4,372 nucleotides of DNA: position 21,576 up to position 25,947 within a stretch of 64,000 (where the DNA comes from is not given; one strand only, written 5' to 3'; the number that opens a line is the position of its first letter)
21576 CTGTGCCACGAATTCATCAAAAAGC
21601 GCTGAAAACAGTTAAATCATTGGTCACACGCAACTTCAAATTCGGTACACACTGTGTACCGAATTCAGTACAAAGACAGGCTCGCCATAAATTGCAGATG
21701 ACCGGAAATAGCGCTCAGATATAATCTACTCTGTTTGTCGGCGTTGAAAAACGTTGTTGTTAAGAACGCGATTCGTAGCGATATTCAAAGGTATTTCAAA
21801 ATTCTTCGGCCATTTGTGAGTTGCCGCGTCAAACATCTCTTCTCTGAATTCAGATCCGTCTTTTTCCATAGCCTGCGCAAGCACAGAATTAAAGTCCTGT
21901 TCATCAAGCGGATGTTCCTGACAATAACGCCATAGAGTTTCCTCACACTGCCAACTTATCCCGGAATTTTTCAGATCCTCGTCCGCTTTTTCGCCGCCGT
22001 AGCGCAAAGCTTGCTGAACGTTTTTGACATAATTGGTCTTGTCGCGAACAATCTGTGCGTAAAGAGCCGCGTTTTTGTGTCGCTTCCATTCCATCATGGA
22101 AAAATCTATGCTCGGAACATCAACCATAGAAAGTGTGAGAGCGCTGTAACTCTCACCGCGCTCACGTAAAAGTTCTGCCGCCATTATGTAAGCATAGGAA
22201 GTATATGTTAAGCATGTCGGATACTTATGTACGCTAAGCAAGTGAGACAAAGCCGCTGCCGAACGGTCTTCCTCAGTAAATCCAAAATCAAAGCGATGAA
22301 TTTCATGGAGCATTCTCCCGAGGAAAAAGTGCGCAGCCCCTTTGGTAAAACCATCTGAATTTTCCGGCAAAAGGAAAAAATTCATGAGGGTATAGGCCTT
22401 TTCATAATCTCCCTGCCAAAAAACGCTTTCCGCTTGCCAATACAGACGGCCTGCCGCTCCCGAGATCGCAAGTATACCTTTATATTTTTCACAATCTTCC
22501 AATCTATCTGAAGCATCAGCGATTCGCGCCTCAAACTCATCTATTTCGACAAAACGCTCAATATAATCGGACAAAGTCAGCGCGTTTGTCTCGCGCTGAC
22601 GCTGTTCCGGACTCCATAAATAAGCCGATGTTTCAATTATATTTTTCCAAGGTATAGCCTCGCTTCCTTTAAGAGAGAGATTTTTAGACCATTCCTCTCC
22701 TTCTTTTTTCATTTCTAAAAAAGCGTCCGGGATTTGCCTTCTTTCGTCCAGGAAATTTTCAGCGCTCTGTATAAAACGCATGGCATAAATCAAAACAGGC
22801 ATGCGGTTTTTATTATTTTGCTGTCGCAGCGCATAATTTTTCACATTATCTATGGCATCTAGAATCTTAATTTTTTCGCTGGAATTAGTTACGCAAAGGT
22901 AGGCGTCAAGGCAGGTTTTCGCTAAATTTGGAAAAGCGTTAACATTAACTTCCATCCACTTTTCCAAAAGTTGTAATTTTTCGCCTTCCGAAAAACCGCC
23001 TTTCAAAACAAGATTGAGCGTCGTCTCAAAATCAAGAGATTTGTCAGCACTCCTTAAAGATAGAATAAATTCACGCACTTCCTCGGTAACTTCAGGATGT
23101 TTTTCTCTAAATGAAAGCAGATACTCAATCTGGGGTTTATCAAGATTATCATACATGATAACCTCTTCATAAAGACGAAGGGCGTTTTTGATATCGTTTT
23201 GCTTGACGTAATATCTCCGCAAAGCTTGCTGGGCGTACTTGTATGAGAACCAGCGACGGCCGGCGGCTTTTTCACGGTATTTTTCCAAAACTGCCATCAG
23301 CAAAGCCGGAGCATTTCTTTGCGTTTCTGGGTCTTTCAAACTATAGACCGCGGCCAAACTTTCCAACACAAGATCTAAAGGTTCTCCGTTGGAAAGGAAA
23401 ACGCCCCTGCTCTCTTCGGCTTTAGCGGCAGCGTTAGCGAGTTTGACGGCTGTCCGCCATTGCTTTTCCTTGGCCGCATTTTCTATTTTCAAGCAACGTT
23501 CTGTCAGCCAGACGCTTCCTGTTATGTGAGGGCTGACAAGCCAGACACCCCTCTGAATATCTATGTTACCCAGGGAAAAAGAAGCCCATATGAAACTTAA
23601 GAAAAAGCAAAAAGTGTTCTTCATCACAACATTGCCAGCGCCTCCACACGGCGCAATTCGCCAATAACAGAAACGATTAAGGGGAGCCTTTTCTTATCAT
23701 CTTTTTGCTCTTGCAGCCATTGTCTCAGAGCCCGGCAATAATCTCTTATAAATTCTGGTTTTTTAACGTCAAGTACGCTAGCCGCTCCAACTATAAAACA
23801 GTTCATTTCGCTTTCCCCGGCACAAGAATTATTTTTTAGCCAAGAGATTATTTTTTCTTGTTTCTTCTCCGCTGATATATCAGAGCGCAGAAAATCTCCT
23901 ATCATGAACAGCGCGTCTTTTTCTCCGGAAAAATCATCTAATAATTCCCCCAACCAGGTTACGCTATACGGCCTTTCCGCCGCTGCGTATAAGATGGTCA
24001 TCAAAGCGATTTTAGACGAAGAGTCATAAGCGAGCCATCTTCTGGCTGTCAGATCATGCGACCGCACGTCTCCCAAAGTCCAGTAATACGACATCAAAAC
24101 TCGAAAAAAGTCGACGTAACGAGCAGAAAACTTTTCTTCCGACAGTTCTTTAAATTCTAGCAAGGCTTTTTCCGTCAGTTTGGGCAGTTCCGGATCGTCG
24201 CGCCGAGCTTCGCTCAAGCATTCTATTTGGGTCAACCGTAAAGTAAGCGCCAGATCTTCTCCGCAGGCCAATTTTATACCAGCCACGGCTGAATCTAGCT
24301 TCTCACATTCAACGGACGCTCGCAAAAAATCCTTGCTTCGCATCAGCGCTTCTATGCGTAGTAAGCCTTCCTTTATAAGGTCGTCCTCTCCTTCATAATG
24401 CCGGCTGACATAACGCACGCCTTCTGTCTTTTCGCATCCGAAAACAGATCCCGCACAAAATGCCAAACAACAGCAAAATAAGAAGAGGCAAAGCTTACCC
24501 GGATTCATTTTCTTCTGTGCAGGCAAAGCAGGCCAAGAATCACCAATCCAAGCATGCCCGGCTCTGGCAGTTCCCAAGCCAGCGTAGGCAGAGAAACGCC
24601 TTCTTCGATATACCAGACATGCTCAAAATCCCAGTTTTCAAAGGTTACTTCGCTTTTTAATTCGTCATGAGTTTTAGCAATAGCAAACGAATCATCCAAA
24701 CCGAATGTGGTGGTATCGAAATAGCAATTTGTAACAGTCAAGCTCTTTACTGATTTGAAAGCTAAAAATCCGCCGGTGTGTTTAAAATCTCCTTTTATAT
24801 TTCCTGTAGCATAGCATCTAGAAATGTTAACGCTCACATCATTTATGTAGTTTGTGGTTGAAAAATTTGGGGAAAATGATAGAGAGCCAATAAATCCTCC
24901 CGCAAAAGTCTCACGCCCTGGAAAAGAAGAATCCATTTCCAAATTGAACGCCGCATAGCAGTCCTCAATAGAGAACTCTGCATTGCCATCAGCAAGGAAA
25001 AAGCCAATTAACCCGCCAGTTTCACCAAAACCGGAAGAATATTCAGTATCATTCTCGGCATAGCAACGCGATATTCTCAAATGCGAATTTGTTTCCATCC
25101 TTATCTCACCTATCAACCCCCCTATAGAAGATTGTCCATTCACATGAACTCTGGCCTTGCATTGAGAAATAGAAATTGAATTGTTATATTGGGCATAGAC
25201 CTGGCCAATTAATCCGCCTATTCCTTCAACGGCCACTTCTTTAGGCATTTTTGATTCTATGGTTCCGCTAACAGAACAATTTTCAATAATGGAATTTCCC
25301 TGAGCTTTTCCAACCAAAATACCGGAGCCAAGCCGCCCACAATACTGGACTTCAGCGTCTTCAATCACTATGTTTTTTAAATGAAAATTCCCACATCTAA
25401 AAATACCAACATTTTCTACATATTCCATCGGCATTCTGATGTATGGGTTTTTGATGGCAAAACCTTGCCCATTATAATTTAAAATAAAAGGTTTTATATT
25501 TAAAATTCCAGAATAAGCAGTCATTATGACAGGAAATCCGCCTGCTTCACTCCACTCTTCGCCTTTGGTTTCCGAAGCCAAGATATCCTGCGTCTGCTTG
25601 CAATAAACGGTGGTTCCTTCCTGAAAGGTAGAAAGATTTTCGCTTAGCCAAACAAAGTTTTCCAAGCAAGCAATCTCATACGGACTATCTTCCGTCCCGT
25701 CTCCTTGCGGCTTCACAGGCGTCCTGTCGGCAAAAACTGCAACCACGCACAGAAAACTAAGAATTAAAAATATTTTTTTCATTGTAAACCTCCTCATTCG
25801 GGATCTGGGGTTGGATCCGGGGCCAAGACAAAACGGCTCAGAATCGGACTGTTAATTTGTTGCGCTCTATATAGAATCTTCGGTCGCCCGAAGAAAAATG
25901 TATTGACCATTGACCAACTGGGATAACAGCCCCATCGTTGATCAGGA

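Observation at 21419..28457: tRNA-Arg-flanked ~7-kb island with 95-bp att-like direct repeats but no integrase, carrying a cassette copy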

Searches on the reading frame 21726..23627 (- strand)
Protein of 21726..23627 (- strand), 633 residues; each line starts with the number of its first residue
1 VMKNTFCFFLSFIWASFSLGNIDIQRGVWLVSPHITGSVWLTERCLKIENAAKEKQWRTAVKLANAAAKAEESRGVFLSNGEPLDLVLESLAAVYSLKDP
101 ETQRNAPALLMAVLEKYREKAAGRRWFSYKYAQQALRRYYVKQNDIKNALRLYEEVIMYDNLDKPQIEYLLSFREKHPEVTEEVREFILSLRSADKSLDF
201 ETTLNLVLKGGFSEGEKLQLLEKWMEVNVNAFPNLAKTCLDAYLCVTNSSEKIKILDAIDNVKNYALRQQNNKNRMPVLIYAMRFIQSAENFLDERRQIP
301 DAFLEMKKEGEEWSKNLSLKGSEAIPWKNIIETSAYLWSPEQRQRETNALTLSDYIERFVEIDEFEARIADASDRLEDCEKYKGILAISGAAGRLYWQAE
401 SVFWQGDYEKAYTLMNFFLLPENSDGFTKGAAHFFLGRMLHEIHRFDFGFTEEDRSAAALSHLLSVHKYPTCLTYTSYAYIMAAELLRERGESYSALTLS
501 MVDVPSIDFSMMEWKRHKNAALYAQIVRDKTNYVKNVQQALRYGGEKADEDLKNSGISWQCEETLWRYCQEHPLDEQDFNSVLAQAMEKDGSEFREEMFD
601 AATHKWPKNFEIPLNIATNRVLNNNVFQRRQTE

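Call 6: search_protein_families(library=pfam, proteins=[window:21726-23627:-])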
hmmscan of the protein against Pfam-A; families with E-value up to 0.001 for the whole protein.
window:21726-23627:- (633 aa): 0 families

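Call 10: search_protein_families(library=ncbifam, proteins=[window:21726-23627:-], max_evalue=0.01)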
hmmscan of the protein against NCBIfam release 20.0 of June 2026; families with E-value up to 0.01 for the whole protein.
window:21726-23627:- (633 aa): 0 families

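Call 39: find_homologous_proteins(query=window:21726-23627:-)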
Query window:21726-23627:- (633 aa): 8 proteins with E <= 0.001 among 8000 candidates.
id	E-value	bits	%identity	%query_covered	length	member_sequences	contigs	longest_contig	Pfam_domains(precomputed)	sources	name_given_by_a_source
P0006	0.0e+0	1343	93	100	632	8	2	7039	-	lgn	-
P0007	0.0e+0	1159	79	100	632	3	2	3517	-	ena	-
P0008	5.2e-292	988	100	70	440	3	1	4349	-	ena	-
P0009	3.0e-115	404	37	97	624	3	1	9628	-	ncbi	-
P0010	3.8e-115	404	37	97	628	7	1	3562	-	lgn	-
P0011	1.7e-69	253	41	52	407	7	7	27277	-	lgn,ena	-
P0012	9.0e-69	251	42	52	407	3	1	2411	-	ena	-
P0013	3.0e-60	222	28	93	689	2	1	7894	-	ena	-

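Call 40: find_encoding_contigs(protein=P0006, flank=10000, max_places=6)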
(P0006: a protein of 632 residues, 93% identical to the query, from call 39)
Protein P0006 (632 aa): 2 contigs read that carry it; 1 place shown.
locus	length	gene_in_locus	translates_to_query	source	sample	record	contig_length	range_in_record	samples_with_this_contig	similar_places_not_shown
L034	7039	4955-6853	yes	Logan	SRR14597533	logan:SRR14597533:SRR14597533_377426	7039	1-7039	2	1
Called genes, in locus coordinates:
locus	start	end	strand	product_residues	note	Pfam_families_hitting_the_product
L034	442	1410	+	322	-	-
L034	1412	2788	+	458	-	-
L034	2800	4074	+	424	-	PF07581:Glug (faint)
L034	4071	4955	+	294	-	-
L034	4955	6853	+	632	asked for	-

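Call 41: find_encoding_contigs(protein=P0009, flank=10000, max_places=4)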
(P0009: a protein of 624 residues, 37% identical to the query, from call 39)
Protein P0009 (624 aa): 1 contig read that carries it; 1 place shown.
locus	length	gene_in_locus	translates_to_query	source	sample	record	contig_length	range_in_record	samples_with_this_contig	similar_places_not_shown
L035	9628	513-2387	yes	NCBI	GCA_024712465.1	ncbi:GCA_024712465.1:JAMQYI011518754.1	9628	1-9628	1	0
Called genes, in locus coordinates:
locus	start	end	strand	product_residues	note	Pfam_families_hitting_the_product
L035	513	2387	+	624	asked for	-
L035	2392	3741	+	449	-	-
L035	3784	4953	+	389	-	-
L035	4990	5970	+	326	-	-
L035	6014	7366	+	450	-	-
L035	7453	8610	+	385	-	-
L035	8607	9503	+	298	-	-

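Call 67: search_solved_structures(query=window:21726-23627:-, max_evalue=1)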
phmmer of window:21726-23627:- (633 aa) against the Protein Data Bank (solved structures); distinct sequences matched with E-value up to 1: 0.

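Call 69: search_protein_families(library=padloc, proteins=[window:21726-23627:-], max_evalue=0.01)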
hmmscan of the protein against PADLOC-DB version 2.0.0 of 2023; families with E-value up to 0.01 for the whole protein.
window:21726-23627:- (633 aa): 1 family
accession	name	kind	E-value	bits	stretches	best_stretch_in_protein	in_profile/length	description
PDLC02066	Cas1b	-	0.0031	14.9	0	342-402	121-176/322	-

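Call 83: predict_structure(alignment_id=A3)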
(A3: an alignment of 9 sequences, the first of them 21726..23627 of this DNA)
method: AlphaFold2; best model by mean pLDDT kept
length: 633 residues; sequences in the alignment: 9
mean_pLDDT: 78.8   pTM: 0.49
mean pLDDT of the five models: 78.8, 78.1, 76.1, 74.8, 73.5
residues with pLDDT >= 90: 239; 70-90: 240; 50-70: 72; < 50: 82
segments of 3 or more residues with pLDDT < 50: 1-4, 10-20, 302-348, 615-633
pLDDT, mean of each block of 10 residues (from residue 1): 49 40 73 82 92 93 93 84 91 91 89 92 85 92 92 89 82 92 91 73 89 88 85 84 79 74 76 63 74 59 43 33 40 41 45 60 87 89 80 82 88 94 86 94 75 90 91 87 94 94 83 92 94 94 87 79 90 92 87 84 82 51 35 32
secondary structure, 60 per line:
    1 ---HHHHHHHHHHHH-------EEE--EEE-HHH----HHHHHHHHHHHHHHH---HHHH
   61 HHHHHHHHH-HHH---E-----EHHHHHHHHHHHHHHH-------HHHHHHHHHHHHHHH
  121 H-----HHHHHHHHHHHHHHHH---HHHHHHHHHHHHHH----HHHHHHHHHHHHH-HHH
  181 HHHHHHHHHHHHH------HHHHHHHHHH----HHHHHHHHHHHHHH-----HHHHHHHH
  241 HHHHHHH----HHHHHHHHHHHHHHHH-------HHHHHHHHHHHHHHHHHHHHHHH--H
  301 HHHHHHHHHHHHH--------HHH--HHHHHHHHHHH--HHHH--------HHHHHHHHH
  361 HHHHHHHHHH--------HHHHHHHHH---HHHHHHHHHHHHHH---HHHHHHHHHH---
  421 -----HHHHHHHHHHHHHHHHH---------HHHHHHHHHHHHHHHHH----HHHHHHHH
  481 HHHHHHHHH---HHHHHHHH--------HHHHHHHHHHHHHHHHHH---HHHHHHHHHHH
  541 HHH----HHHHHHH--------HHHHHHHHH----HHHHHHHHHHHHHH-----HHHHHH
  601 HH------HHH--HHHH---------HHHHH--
elements in order: H4-15 E23-25 E28-30 H39-53 H57-69 H84-98 H106-121 H127-142 H146-159 H164-176 H178-193 H200-209 H214-227 H233-247 H252-267 H275-297 H300-313 H327-337 H340-343 H352-370 H379-387 H391-404 H408-417 H426-442 H452-468 H473-489 H493-500 H509-526 H530-543 H548-554 H563-571 H576-589 H595-602 H614-617 H627-631

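Call 86: fold_search(model_id=the predicted structure, library=pdb)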
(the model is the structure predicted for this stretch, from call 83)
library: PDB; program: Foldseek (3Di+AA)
matches with E <= 10: 1289; with E <= 0.001: 23
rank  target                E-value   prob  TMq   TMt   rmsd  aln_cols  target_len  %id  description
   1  9hvq_Q                1.1e-04  1.00  0.19  0.15  22.9       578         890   12  Structure of the transcribing Pol II-DSIF-PAF-SPT6-RECQL5 complex (released 2025-07-16)
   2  4xpd_A                1.1e-04  1.00  0.24  0.20  29.6       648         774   10  Crystal structure of yeast N-terminal acetyltransferase NatE (ppGpp) in complex with a bisubstrate (released 2016-07-20)
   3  8q9t_E                1.9e-04  1.00  0.19  0.13  24.6       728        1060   11  CryoEM structure of a S. Cerevisiae Ski238 complex bound to RNA (released 2023-11-29)
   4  5nnp_A                2.3e-04  1.00  0.26  0.25  30.1       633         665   11  Structure of Naa15/Naa10 bound to HypK-THB (released 2017-06-14)
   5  5nnr_A                2.5e-04  1.00  0.24  0.23  30.2       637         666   10  Structure of Naa15/Naa10 bound to HypK-THB (released 2017-06-14)
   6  2xpi_D                2.5e-04  1.00  0.20  0.23  26.8       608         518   12  Crystal structure of APC/C hetero-tetramer Cut9-Hcn1 (released 2011-03-30)
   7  4hnw_A                2.7e-04  1.00  0.24  0.20  28.1       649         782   11  The NatA Acetyltransferase Complex Bound To Inositol Hexakisphosphate (released 2014-03-26)
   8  8qca_B                3.4e-04  1.00  0.21  0.18  24.7       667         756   12  CryoEM structure of a S. Cerevisiae Ski2387 complex in the closed state bound to RNA (released 2023-11-15)
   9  9rtt_Q                4.0e-04  1.00  0.19  0.14  19.9       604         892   12  Activated Elongation Complex with IWS1 and ELOF1 (released 2025-09-03)
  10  1w3b_A                4.2e-04  1.00  0.21  0.31  22.2       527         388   13  The superhelical TPR domain of O-linked GlcNAc transferase reveals structural similarities to importin alpha. (released 2004-09-09)
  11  4buj_B                4.7e-04  1.00  0.22  0.11  23.8       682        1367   12  Crystal structure of the S. cerevisiae Ski2-3-8 complex (released 2013-08-28)
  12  9hmf_K                5.1e-04  1.00  0.20  0.18  28.1       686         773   11  Periplasmic scaffold of the Campylobacter jejuni flagellar motor (alpha carbon trace) (released 2024-12-25)
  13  6c9m_A                5.2e-04  1.00  0.25  0.21  26.5       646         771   11  The Human NatA (Naa10/Naa15) amino-terminal acetyltransferase complex (released 2018-06-06)
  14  7yea_A                5.7e-04  1.00  0.20  0.14  22.9       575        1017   15  Human O-GlcNAc transferase Dimer (released 2023-07-12)
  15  4ui9_Y                5.7e-04  1.00  0.21  0.26  26.7       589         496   12  Atomic structure of the human Anaphase-Promoting Complex (released 2015-06-17)
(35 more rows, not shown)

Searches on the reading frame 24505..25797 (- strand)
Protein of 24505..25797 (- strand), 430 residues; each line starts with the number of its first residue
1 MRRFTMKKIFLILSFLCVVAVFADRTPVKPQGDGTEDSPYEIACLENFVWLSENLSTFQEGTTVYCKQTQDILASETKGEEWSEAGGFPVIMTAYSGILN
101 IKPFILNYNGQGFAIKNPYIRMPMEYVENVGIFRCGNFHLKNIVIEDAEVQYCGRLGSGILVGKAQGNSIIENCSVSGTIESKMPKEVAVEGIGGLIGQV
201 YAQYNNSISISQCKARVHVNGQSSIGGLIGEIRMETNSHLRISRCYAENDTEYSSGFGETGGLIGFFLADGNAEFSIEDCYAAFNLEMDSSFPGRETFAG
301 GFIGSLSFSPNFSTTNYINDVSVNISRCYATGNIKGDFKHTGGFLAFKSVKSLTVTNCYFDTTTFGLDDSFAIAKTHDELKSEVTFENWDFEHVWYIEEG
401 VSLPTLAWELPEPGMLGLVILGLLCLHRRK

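Call 6: search_protein_families(library=pfam, proteins=[window:24505-25797:-])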
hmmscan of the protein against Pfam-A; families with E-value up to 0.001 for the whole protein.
window:24505-25797:- (430 aa): 1 family
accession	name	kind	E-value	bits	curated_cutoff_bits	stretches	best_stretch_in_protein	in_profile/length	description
PF07581.17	Glug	-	3e-07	30.8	20.5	0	161-180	8-27/28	The GLUG motif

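Call 10: search_protein_families(library=ncbifam, proteins=[window:24505-25797:-], max_evalue=0.01)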
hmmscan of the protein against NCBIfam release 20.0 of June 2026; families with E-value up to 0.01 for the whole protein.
window:24505-25797:- (430 aa): 1 family
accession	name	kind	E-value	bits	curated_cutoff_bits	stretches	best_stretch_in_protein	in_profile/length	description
NF046017.1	ZmpA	exception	1.3e-05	22.6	3000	1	152-268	981-1093/2052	zinc metalloprotease A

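Call 68: search_solved_structures(query=window:24505-25797:-, max_evalue=1)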
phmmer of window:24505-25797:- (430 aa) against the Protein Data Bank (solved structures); distinct sequences matched with E-value up to 1: 9.
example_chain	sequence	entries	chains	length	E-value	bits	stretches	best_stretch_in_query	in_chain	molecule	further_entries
3o4v_A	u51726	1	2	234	0.076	15.1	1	195-314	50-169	MTA/SAH nucleosidase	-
1z5o_A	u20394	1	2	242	0.08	15.1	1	195-314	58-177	MTA/SAH nucleosidase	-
1z5n_A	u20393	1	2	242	0.083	15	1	195-314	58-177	MTA/SAH nucleosidase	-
1jys_A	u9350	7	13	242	0.083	15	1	195-314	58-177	MTA/SAH nucleosidase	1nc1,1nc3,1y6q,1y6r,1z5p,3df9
4wkc_A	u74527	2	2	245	0.086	15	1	195-314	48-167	5'-methylthioadenosine/S-adenosylhomocysteine nucleosidase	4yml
4f1w_A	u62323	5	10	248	0.13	14.4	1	195-314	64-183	5'-methylthioadenosine/S-adenosylhomocysteine nucleosidase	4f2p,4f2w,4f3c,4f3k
4g89_A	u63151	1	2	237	0.31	13.1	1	195-314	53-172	5'-methylthioadenosine/S-adenosylhomocysteine nucleosidase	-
8wae_A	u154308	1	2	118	0.57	12.3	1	300-372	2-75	Beta-agarase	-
4h5s_A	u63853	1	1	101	0.6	12.2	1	57-137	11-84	Cytotoxic and regulatory T-cell molecule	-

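Call 69: search_protein_families(library=padloc, proteins=[window:24505-25797:-], max_evalue=0.01)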
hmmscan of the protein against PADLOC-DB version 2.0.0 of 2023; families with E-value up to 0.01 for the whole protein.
window:24505-25797:- (430 aa): 0 families
